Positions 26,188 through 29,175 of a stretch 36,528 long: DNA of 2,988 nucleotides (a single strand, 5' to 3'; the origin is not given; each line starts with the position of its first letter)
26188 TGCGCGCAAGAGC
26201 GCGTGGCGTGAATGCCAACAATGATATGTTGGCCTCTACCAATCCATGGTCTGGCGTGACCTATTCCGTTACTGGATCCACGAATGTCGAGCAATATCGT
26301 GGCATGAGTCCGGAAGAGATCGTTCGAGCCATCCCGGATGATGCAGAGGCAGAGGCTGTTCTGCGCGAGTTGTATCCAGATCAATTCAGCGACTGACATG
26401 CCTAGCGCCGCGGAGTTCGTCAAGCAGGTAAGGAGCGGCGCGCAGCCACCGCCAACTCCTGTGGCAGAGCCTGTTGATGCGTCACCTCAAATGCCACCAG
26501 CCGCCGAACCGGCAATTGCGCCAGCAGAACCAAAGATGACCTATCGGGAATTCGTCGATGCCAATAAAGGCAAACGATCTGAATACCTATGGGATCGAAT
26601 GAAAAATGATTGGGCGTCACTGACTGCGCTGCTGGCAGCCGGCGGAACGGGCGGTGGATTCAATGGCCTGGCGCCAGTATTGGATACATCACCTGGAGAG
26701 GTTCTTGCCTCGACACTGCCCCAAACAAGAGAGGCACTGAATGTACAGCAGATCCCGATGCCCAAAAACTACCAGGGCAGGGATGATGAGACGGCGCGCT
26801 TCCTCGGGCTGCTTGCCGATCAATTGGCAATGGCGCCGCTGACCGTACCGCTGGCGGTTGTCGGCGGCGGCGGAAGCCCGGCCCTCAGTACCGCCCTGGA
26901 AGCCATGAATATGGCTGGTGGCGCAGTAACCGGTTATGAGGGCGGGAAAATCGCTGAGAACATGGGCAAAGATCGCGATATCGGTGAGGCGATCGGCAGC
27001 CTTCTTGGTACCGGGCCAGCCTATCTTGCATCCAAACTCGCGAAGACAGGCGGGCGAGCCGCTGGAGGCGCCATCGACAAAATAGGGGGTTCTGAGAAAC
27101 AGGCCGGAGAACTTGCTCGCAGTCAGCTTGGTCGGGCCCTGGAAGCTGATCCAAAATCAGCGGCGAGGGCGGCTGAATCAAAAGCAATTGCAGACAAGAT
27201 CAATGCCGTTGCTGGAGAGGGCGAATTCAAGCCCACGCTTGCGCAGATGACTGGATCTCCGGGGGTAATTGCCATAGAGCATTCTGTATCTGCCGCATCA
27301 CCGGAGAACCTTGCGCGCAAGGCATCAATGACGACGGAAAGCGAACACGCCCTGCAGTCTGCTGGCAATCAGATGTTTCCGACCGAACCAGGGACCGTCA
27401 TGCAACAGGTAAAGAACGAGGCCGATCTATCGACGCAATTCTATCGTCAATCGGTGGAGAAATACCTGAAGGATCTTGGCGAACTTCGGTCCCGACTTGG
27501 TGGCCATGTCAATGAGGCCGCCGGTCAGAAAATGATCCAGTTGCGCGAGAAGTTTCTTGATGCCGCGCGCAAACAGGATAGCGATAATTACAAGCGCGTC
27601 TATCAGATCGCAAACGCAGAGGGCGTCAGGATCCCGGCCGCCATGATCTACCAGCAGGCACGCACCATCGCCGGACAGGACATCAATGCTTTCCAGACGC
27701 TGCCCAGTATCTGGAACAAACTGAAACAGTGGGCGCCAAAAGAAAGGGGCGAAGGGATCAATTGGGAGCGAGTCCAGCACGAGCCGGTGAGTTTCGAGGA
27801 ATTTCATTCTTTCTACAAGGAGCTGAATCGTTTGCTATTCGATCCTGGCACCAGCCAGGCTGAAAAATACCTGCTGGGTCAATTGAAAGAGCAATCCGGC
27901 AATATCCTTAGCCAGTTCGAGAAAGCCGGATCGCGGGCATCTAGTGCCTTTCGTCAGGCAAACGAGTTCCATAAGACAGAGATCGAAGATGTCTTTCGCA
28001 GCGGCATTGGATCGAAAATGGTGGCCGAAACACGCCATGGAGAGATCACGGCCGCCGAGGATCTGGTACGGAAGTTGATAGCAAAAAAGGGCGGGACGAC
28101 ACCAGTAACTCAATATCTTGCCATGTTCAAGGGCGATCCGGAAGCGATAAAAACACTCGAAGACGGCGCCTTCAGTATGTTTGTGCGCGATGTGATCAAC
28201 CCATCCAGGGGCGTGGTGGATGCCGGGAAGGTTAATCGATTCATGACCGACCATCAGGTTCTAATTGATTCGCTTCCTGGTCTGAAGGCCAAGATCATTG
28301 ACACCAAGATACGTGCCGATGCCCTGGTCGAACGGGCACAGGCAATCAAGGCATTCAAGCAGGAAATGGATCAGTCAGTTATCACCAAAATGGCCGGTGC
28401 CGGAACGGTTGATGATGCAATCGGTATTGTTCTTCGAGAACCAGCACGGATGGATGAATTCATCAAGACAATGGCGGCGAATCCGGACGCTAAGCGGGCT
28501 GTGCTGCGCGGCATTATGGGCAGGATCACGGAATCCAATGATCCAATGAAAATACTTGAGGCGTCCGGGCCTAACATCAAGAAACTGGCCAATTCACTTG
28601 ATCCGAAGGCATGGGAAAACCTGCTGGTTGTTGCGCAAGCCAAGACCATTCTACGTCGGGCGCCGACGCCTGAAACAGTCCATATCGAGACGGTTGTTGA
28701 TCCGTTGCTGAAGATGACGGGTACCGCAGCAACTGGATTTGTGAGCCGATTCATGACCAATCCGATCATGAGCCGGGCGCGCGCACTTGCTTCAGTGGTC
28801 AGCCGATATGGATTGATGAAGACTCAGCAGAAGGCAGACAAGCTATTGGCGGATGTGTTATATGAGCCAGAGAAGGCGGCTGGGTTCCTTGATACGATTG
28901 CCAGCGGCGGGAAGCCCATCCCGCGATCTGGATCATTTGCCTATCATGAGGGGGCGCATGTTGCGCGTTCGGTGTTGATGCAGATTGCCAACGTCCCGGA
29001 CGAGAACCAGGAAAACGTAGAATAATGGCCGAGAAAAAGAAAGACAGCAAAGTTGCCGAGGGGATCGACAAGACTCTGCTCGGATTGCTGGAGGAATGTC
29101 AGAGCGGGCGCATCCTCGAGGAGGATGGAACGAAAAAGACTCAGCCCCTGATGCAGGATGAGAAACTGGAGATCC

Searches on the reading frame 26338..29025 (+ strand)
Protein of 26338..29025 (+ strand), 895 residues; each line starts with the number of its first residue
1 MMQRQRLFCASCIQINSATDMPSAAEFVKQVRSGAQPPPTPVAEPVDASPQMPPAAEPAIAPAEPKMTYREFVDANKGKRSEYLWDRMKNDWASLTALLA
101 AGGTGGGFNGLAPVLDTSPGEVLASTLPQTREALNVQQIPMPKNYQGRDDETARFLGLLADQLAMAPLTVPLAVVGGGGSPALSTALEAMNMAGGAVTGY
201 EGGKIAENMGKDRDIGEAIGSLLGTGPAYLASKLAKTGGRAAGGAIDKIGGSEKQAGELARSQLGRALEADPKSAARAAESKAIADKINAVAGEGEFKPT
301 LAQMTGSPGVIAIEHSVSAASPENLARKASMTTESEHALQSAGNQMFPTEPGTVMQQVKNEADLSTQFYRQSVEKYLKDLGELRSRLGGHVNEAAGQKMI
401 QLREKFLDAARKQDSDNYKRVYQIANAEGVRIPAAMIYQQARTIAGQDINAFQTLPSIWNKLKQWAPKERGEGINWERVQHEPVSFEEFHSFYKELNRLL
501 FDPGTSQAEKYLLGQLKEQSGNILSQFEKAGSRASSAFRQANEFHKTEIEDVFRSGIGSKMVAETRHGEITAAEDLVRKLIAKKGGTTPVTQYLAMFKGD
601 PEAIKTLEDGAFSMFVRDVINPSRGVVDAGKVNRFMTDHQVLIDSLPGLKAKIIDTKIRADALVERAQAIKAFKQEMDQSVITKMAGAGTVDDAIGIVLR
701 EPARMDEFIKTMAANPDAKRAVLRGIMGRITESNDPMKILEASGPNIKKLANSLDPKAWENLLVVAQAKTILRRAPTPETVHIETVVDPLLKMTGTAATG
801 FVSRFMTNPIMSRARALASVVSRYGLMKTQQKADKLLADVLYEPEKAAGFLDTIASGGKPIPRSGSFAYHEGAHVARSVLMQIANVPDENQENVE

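Call 26: search_protein_families(library=phrogs, proteins=[window:26338-29025:+], max_evalue=0.001)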
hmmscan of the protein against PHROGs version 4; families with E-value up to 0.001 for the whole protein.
window:26338-29025:+ (895 aa): 0 families

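Call 73: find_related_loci(query=window:26338-29025:+, collection=viral_contigs, flank=10000)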
Query window:26338-29025:+ (895 aa) in viral_contigs; peptide patterns used: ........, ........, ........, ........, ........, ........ (x = any residue, [..] = any of these).
3 stretches matched a pattern, but none encodes a relative of the query by tblastn (E <= 1e-3).
